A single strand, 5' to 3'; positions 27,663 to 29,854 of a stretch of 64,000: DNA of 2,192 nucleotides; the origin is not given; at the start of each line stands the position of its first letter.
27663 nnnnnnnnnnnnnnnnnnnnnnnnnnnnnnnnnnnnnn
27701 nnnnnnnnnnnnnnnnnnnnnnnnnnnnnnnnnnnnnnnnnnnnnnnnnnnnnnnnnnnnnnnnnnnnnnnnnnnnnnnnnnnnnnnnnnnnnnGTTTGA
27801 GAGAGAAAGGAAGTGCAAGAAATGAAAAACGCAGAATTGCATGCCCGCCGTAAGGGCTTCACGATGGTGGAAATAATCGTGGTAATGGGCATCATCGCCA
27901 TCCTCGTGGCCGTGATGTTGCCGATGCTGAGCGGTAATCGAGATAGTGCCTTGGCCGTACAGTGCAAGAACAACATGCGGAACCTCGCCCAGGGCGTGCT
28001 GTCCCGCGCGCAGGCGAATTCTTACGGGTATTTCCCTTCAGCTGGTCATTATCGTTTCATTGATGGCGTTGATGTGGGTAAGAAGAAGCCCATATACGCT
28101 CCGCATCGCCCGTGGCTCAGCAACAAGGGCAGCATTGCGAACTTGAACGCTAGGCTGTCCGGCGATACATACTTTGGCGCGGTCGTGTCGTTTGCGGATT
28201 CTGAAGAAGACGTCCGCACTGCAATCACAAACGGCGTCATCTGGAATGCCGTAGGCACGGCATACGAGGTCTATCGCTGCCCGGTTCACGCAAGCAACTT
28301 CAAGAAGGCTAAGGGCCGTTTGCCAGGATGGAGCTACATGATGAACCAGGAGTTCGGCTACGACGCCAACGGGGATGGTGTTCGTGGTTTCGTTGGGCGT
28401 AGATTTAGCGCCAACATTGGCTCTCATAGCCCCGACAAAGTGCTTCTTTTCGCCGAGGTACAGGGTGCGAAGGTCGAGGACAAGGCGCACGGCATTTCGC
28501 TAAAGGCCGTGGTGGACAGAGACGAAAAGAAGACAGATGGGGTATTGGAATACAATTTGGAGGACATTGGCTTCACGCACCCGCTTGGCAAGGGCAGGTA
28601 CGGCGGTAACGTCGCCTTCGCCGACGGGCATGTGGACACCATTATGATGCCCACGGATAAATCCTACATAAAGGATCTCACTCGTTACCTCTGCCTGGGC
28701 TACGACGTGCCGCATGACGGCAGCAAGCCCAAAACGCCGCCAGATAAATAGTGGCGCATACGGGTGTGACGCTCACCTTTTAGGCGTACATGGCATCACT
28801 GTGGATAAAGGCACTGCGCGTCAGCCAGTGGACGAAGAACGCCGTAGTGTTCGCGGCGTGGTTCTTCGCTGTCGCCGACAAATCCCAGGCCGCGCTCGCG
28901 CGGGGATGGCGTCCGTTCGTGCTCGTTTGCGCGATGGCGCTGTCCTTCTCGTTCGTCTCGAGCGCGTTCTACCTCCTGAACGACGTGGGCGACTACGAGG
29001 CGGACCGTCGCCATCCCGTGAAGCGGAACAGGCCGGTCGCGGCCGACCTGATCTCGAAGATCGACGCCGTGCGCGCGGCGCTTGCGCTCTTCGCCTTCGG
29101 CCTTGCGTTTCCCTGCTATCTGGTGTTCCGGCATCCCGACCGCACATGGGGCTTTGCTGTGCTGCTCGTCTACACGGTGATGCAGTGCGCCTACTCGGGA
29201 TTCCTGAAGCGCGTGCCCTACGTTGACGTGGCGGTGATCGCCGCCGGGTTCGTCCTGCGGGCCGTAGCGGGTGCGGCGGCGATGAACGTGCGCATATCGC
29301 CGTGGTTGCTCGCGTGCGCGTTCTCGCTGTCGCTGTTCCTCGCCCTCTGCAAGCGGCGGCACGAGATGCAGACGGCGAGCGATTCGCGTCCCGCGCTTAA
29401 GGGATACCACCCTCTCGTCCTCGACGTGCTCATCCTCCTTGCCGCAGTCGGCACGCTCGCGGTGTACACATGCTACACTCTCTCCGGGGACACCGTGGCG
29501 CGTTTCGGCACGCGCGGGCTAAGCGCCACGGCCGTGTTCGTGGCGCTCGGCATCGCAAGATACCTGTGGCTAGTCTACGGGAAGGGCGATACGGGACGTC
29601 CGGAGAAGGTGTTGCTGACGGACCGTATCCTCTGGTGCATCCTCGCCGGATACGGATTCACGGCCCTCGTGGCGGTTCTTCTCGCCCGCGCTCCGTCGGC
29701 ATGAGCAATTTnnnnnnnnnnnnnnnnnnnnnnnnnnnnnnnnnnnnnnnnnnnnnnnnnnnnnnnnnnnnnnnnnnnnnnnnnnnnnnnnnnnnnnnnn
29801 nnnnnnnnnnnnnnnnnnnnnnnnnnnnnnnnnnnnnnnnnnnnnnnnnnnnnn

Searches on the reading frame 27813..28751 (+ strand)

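Call 48: search_protein_families(library=pfam, proteins=[window:27813-28751:+], max_evalue=0.001)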
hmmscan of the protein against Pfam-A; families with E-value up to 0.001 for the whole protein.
window:27813-28751:+ (312 aa): 1 family
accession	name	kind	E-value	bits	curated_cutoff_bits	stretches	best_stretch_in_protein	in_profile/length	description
PF07963.17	N_methyl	-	7.5e-07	28.9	21.2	1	12-35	3-26/27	Prokaryotic N-terminal methylation motif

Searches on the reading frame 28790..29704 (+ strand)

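Call 48: search_protein_families(library=pfam, proteins=[window:28790-29704:+], max_evalue=0.001)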
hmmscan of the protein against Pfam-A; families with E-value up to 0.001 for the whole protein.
window:28790-29704:+ (304 aa): 1 family
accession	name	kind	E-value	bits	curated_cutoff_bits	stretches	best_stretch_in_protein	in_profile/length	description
PF01040.23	UbiA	-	5.3e-20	72.2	34.2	1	21-267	4-237/250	UbiA prenyltransferase family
